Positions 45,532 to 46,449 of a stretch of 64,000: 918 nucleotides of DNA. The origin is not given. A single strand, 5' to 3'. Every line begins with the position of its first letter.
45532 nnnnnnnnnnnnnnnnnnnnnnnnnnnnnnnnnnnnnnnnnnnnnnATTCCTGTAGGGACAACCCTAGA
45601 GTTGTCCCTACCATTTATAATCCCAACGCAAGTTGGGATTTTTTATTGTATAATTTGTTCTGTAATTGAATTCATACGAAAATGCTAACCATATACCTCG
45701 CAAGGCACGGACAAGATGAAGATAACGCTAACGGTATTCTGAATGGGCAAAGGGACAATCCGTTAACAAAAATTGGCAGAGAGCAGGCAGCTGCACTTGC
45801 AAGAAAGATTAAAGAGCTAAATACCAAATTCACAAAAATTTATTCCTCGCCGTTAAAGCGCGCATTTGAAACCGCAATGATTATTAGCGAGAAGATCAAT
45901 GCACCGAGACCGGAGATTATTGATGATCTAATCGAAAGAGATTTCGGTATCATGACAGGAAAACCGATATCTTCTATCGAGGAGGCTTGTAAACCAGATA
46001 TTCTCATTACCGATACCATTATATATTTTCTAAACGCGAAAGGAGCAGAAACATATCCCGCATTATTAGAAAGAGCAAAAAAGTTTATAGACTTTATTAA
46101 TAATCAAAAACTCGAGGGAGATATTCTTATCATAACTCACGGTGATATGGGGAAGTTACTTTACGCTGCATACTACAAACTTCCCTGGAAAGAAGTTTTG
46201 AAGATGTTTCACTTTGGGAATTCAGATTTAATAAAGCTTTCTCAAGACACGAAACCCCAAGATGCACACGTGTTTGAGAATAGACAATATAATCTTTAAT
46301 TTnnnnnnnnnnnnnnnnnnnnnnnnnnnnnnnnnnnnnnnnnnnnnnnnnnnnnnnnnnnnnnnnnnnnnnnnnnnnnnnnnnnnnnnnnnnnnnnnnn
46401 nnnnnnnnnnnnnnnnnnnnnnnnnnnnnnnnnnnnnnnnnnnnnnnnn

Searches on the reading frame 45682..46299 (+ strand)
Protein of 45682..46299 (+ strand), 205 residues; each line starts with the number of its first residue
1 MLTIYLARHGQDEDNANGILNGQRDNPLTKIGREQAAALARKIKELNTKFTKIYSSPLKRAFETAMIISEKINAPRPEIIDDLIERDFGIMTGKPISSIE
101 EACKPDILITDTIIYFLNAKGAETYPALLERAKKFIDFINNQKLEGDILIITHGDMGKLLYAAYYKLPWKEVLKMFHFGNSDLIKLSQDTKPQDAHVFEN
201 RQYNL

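Call 85: search_protein_families(library=pfam, proteins=[window:45682-46299:+], max_evalue=0.001)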
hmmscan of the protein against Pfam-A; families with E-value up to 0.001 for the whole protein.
window:45682-46299:+ (205 aa): 1 family
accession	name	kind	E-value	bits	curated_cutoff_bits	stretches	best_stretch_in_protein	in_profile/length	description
PF00300.27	His_Phos_1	-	1.5e-38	132.9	21.7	1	4-191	1-184/194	Histidine phosphatase superfamily (branch 1)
